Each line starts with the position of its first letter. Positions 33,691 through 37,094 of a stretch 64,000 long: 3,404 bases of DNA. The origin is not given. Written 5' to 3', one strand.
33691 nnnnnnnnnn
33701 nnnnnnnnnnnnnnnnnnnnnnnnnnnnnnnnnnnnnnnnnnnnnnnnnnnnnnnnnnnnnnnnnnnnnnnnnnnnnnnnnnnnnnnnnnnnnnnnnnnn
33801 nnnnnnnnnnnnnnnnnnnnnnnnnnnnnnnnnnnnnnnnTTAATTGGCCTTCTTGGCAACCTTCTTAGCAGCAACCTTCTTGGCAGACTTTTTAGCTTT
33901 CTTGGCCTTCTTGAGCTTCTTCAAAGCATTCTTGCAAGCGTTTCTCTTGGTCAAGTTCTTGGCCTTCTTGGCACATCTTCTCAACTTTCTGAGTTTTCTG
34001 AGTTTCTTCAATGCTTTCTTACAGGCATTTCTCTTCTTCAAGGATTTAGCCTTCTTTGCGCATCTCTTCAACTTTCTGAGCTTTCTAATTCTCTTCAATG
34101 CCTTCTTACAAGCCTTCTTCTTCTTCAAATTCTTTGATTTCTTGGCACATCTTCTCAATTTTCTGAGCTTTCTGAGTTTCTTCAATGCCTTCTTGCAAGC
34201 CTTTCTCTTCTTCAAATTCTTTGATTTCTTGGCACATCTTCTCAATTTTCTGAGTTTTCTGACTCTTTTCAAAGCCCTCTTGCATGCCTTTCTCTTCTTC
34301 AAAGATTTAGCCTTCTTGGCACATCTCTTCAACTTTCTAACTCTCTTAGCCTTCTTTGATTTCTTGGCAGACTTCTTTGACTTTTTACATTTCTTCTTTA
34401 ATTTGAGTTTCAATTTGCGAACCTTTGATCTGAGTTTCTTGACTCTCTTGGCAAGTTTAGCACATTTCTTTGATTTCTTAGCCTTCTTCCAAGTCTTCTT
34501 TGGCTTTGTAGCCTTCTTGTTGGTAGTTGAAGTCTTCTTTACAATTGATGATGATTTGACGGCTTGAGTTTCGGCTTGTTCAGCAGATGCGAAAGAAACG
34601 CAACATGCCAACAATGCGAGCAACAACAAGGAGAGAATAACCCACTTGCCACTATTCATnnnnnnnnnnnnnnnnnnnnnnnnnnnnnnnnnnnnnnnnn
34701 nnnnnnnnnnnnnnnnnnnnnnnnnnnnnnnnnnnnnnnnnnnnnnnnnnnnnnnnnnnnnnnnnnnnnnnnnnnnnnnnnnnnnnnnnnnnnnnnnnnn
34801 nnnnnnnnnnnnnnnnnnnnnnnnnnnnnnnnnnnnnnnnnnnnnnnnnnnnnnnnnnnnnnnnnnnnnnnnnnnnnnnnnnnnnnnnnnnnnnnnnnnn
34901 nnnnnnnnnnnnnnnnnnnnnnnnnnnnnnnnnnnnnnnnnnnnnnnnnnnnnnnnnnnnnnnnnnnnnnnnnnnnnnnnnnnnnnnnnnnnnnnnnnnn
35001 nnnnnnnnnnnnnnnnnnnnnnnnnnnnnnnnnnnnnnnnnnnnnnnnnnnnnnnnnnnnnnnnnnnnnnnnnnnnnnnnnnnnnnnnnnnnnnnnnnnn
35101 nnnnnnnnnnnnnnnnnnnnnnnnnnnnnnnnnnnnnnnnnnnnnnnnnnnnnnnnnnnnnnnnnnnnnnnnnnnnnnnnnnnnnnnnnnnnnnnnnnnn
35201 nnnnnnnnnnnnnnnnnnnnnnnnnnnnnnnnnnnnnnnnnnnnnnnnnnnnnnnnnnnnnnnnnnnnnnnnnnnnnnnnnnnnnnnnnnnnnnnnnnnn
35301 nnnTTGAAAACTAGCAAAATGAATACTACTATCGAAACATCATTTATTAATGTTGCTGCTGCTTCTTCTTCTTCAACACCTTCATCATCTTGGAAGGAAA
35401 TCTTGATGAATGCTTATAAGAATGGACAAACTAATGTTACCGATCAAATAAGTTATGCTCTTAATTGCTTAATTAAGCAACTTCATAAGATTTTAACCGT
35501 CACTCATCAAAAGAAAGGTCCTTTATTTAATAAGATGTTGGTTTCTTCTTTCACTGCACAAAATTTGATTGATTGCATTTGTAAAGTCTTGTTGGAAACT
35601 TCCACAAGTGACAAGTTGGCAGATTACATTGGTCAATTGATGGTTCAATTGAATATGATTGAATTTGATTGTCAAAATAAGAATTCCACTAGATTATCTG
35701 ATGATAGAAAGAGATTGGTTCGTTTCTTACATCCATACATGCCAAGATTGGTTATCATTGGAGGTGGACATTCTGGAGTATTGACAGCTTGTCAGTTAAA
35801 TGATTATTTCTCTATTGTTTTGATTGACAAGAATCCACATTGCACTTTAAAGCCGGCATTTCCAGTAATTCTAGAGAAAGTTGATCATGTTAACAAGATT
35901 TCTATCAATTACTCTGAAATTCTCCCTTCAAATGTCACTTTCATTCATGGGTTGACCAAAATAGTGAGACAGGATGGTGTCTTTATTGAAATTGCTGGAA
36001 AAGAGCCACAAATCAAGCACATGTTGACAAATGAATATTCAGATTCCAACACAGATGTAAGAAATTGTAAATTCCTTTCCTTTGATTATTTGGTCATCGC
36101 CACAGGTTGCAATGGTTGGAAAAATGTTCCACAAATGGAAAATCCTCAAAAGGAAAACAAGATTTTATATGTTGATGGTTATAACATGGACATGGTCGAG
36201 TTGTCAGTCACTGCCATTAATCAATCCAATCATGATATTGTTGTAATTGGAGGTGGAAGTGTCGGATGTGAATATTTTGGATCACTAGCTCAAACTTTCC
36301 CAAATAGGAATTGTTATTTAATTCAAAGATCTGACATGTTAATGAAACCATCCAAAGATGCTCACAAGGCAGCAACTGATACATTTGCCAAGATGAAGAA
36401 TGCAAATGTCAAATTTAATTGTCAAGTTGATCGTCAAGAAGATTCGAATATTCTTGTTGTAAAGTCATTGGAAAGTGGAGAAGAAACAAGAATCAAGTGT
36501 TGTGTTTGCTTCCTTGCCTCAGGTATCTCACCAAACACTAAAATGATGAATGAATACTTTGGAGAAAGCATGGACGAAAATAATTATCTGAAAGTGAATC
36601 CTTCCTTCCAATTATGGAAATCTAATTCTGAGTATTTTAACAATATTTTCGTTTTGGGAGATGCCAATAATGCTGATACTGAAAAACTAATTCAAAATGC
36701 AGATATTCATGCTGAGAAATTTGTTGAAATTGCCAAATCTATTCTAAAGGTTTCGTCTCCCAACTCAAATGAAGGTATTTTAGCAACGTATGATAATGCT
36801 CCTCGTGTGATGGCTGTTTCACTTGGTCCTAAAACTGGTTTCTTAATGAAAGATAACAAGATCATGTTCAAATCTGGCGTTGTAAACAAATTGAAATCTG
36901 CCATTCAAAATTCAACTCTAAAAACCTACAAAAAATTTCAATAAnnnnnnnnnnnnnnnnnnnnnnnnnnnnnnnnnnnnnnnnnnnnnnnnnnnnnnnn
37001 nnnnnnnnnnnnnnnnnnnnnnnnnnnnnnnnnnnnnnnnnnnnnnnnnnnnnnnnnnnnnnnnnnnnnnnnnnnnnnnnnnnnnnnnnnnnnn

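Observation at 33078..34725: Tandem pair of secreted, hyper-basic, Cys-containing repeat proteins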

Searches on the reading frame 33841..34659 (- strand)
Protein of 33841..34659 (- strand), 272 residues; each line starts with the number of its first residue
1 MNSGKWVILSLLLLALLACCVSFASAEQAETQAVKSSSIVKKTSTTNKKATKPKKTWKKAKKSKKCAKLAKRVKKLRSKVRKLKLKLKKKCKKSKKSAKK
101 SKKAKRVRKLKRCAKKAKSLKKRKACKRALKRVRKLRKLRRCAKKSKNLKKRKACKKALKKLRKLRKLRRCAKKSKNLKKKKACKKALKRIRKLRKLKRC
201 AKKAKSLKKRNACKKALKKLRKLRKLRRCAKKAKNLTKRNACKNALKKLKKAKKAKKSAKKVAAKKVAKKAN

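Call 7: search_protein_families(library=pfam, proteins=[window:33841-34659:-], max_evalue=0.01)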
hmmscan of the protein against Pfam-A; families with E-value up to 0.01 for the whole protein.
window:33841-34659:- (272 aa): 0 families

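Call 8: find_homologous_proteins(query=window:33841-34659:-, max_evalue=0.001)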
Query window:33841-34659:-: 8000 candidates shared short words with the query, none scored E <= 0.001.

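Call 9: find_encoding_contigs(protein=window:33841-34659:-, flank=5000)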
Protein window:33841-34659:- (272 aa): no gene with exactly this product is on record in the collection.

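Call 17: list_cluster_members(proteins=[window:33841-34659:-, window:33078-33593:-, window:33841-34725:-, window:33078-33629:-])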
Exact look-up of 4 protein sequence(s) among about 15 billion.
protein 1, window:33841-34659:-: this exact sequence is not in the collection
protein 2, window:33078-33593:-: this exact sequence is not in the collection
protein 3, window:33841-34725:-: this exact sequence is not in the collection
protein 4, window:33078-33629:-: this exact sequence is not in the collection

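Call 29: search_protein_representatives(protein=window:33841-34659:-)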
Query: 272 residues. Proteins with E-value up to 0.001 (for the whole library): 2; up to 1e-10: 0; up to 1e-30: 0. The best 2 are listed.
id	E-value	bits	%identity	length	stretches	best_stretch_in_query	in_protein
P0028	9.7e-07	45.1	33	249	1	138-244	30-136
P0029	6.1e-04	36.0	26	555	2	118-218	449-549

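Call 30: predict_structure(protein=window:33841-34659:-)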
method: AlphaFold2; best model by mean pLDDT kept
length: 272 residues; sequences in the alignment: 1
mean_pLDDT: 82.3   pTM: 0.49
mean pLDDT of the five models: 82.3, 80.5, 80.1, 80.0, 79.7
residues with pLDDT >= 90: 137; 70-90: 85; 50-70: 27; < 50: 23
segments of 3 or more residues with pLDDT < 50: 37-42, 44-55, 57-59
pLDDT, mean of each block of 10 residues (from residue 1): 60 72 61 51 44 47 71 88 91 81 87 93 92 91 94 93 92 94 93 92 93 92 91 93 93 87 87 72
secondary structure, 60 per line:
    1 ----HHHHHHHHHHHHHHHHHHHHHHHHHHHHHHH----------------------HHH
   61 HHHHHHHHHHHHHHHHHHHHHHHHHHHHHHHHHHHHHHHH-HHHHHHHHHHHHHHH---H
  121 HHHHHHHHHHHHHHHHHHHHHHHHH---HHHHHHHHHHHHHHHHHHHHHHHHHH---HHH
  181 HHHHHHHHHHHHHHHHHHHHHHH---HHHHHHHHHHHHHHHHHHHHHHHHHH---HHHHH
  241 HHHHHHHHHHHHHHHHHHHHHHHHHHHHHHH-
elements in order: H5-35 H58-100 H102-116 H120-145 H149-174 H178-203 H207-232 H236-271
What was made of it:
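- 34489..34581 (-): Gene B short S/T/K linker (aa 27-57), predicted disordered. AF2 pLDDT below 50 for residues 37-59 (call 30).
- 33892..34326 (-): Gene B array of five 29-aa units (aa 112-256) encoded by the 87-bp tandem repeat; predicted as 26-residue helices joined by 3-residue A/S-K-S/N loops, each loop flanked by a C-x12-C pair. AF2 helices 120-145, 149-174, 178-203, 207-232 and 236-271, pLDDT above 90 (call 30).
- AF2 places unit borders in the middle of helices, and the Cys pair bridges adjacent helices (call 30). Cys could make intermolecular cross-links; Cys66 and Cys91 of B lie in one continuous predicted helix and cannot pair with each other (call 30). AF2 continues the helix to residue 35 in B (call 30).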

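Call 39: fold_search(model_id=the predicted structure, library=pdb)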
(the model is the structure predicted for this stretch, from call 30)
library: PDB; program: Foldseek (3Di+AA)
matches with E <= 10: 96; with E <= 0.001: 0
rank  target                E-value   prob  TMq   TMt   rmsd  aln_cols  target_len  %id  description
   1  8tm9_A                1.3e-01  0.72  0.18  0.21  16.9       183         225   15  Computationally designed tunable C2 symmetric tandem repeat homodimer, D_3_633_8x bound to peptide (released 2024-12-11)
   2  7rkc_A                1.9e-01  0.66  0.19  0.23  12.8       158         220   20  Computationally designed tunable C2 symmetric tandem repeat homodimer, D_3_633 (released 2022-05-18)
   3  8tm9_B                4.8e-01  0.38  0.18  0.21  13.2       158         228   16  Computationally designed tunable C2 symmetric tandem repeat homodimer, D_3_633_8x bound to peptide (released 2024-12-11)
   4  7rkc_B                6.5e-01  0.33  0.19  0.22  12.7       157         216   19  Computationally designed tunable C2 symmetric tandem repeat homodimer, D_3_633 (released 2022-05-18)
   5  6w2r_A                6.9e-01  0.38  0.18  0.22  11.8       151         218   20  Junction 19, DHR54-DHR79 (released 2020-04-15)
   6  8tlp_A                7.3e-01  0.28  0.18  0.21  12.9       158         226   16  Computationally designed tunable C2 symmetric tandem repeat homodimer, D_3_633_8x without peptide (released 2024-12-11)
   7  6w2r_B                9.3e-01  0.28  0.18  0.21  12.3       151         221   22  Junction 19, DHR54-DHR79 (released 2020-04-15)
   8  6w2r_C                9.8e-01  0.28  0.18  0.22  12.4       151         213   22  Junction 19, DHR54-DHR79 (released 2020-04-15)
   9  4dvy                  9.8e-01  0.13  0.15  0.08  23.8       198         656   20  Crystal structure of the Helicobacter pylori CagA oncoprotein (released 2012-07-25)
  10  6z0c_C                1.0e+00  0.15  0.14  0.19  20.5       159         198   11  Structure of in silico modelled artificial Maquette-3 protein (released 2021-03-17)
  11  5d2d_A                1.6e+00  0.18  0.14  0.16  14.5       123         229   16  Crystal structure of human 14-3-3 zeta in complex with CFTR R-domain peptide pS753-pS768 (released 2016-03-16)
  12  7rmy                  1.8e+00  0.10  0.16  0.16  13.7       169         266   20  De Novo designed tunable protein pockets, D_3-337 (released 2022-08-03)
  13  8d9p                  2.0e+00  0.18  0.15  0.20  14.9       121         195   16  De Novo Photosynthetic Reaction Center Protein Equipped with Heme B and Mn(II) cations (released 2022-09-28)
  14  3ieg_A                2.0e+00  0.13  0.15  0.12  15.3       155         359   19  Crystal Structure of P58(IPK) TPR Domain at 2.5 A (released 2010-03-31)
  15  6z0c_D                2.1e+00  0.09  0.14  0.19  19.1       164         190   13  Structure of in silico modelled artificial Maquette-3 protein (released 2021-03-17)
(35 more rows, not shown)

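Call 55: search_solved_structures(query=window:33841-34659:-, max_evalue=1)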
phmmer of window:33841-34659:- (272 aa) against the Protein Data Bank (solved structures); distinct sequences matched with E-value up to 1: 0.
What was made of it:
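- No Pfam hit to linker histone or any ribosomal family, and no PDB sequence hit (calls 7, 55).
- Tried and rejected: PDB sequences (call 55).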

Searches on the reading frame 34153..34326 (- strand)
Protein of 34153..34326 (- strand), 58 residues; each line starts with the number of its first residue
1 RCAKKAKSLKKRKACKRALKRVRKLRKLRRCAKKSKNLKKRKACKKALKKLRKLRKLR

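Call 43: find_related_loci(query=A3, collection=metagenome_contigs, flank=3000)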
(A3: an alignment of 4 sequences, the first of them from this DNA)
Query A3 (58 aa) in metagenome_contigs; peptide patterns used: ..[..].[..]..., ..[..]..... (x = any residue, [..] = any of these).
600 stretches matched a pattern, but none encodes a relative of the query by tblastn (E <= 1e-3).

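Call 53: find_related_loci(query=A3, collection=viral_contigs, flank=3000)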
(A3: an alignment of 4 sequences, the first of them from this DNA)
Query A3 (58 aa) in viral_contigs; peptide patterns used: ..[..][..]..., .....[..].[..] (x = any residue, [..] = any of these).
294 stretches matched a pattern, but none encodes a relative of the query by tblastn (E <= 1e-3).

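Call 54: find_related_loci(query=A3, collection=genome_contigs, flank=3000)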
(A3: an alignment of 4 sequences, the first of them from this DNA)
Query A3 (58 aa) in genome_contigs; peptide patterns used: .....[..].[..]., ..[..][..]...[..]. (x = any residue, [..] = any of these).
58 stretches matched a pattern, but none encodes a relative of the query by tblastn (E <= 1e-3).
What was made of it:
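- Tried and rejected: Viral and prokaryotic genome contigs (calls 53, 54).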

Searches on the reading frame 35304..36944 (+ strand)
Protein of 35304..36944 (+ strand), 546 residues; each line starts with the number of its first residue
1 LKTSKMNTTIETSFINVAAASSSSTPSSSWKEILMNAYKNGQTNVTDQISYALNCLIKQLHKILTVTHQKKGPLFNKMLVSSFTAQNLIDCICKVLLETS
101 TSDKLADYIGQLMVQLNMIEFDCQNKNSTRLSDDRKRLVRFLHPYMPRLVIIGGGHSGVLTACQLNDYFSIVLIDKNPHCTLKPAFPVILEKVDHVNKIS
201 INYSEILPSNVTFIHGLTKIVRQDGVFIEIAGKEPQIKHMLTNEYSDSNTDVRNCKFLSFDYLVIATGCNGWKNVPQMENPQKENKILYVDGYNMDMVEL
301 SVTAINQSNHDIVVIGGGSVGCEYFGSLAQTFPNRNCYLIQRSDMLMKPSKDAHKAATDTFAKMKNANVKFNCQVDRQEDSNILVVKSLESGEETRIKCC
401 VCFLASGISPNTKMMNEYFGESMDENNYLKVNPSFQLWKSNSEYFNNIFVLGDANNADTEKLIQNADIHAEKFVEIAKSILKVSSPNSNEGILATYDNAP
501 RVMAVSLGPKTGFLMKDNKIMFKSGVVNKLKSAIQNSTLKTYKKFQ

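Call 7: search_protein_families(library=pfam, proteins=[window:35304-36944:+], max_evalue=0.01)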
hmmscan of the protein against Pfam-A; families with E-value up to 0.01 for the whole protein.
window:35304-36944:+ (546 aa): 7 families
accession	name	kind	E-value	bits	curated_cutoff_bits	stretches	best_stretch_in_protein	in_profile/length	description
PF07992.20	Pyr_redox_2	-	3.1e-27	96.2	26.1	1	148-466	2-287/291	Pyridine nucleotide-disulphide oxidoreductase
PF00070.33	Pyr_redox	-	2.1e-07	31.8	22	1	312-380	2-68/82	Pyridine nucleotide-disulphide oxidoreductase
PF13738.12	Pyr_redox_3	-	8.9e-06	25.6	30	1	290-434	143-292/305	Pyridine nucleotide-disulphide oxidoreductase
PF01266.30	DAO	-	0.00014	21.9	27.9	0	149-179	2-33/353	FAD dependent oxidoreductase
PF13450.12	NAD_binding_8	-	0.0003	21.4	21.9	1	151-180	1-31/68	NAD(P)-binding Rossmann-like domain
PF03486.20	HI0933_like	-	0.0011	18.9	50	0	149-180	3-35/244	HI0933-like protein Rossmann domain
PF13434.12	Lys_Orn_oxgnase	-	0.0025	17.4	21.3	0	261-347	149-226/339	L-lysine 6-monooxygenase/L-ornithine 5-monooxygenase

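Call 13: find_homologous_proteins(query=window:35304-36944:+, max_evalue=1e-10)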
Query window:35304-36944:+ (546 aa): 25 proteins with E <= 1e-10 among 7346 candidates.
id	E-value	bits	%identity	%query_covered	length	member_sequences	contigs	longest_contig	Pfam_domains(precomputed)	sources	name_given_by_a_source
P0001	0.0e+0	1223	100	99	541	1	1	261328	PF07992.21,PF00070.34,PF13738.13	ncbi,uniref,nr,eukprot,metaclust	ncbi:predicted protein [Naegleria gruberi]|uniref:Predicted protein n=1 Tax=Naegleria gruberi TaxID=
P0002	5.8e-98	347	40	90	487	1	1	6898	PF07992.21,PF00070.34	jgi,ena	-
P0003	1.5e-24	105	29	68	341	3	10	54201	PF07992.21,PF00070.34,PF13738.13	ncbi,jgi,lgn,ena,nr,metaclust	ncbi:FAD-dependent oxidoreductase [Candidatus Pacearchaeota archaeon]|nr:FAD-dependent oxidoreductas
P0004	1.6e-23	101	26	69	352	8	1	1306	PF01266.31,PF13450.13,PF07992.21,PF00070.34,PF13738.13,PF13454.13,PF05834.19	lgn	-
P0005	3.6e-23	100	29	73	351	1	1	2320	PF01266.31,PF13434.13,PF13241.13,PF13450.13,PF06690.18,PF02254.25,PF07992.21,PF00070.34,PF13738.13,PF13454.13,PF05834.19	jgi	-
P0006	5.0e-23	100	29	68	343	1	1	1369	PF07992.21,PF00070.34,PF13738.13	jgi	-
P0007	1.9e-22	98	27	73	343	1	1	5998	PF01266.31,PF07992.21,PF00070.34,PF13738.13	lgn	-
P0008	5.2e-22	96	28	72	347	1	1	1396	PF07992.21,PF00070.34,PF13738.13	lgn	-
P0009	1.1e-20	92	27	73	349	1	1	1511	PF01266.31,PF13434.13,PF02254.25,PF07992.21,PF00070.34,PF13738.13,PF05834.19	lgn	-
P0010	3.0e-19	87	27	69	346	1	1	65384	PF01266.31,PF13434.13,PF07992.21,PF00070.34,PF13738.13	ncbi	-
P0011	3.6e-19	87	28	58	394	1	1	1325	PF01266.31,PF13434.13,PF13450.13,PF07992.21,PF00070.34,PF13738.13,PF13454.13,PF04820.21,PF05834.19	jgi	jgi:NADH dehydrogenase FAD-containing subunit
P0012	3.5e-18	84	26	67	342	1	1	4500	PF13434.13,PF06690.18,PF07992.21,PF00070.34,PF13738.13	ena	-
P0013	1.9e-17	81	26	68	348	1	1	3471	PF01266.31,PF13450.13,PF07992.21,PF00070.34,PF13738.13,PF03486.21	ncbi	-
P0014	5.3e-17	80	27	69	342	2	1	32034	PF01266.31,PF07992.21,PF00070.34,PF13738.13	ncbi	-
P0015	1.2e-16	79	25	72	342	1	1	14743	PF01266.31,PF07992.21,PF00070.34,PF13738.13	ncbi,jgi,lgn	jgi:NADH dehydrogenase FAD-containing subunit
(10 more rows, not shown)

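Call 14: find_encoding_contigs(protein=P0001, flank=6000)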
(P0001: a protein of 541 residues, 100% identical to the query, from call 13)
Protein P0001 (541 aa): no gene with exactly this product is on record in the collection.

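Call 15: find_encoding_contigs(protein=P0002, flank=10000)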
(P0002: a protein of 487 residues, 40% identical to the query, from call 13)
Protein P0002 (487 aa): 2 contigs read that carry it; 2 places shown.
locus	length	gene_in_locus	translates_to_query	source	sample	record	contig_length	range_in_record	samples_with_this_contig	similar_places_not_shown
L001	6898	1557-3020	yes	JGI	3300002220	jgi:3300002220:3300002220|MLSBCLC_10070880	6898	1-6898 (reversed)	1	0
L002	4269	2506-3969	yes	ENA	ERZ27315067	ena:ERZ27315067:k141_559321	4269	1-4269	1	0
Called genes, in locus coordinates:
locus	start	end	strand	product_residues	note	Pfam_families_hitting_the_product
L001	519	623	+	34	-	PF00071:Ras (weak)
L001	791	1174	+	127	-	PF00071:Ras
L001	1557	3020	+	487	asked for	PF00070:Pyr_redox (faint), PF07992:Pyr_redox_2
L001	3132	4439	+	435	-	PF16573:CLP1_N, PF16575:CLP1_P, PF06807:Clp1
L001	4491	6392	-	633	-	PF01336:tRNA_anti-codon, PF00152:tRNA-synt_2, PF01409:tRNA-synt_2d (faint)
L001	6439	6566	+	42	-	-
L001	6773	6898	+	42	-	?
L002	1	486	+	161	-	?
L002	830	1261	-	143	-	-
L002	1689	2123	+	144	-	PF00071:Ras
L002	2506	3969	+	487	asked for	PF00070:Pyr_redox (faint), PF07992:Pyr_redox_2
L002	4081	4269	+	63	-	?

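Call 62: find_encoding_contigs(protein=P0031, flank=10000)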
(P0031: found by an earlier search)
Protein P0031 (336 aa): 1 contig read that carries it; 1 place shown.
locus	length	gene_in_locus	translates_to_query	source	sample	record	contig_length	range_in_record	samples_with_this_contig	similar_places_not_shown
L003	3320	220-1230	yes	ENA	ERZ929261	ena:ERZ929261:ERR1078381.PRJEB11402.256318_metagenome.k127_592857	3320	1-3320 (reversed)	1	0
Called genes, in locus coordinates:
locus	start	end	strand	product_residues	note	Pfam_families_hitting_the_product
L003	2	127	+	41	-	?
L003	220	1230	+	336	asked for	-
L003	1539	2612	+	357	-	PF00487:FA_desaturase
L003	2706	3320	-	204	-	?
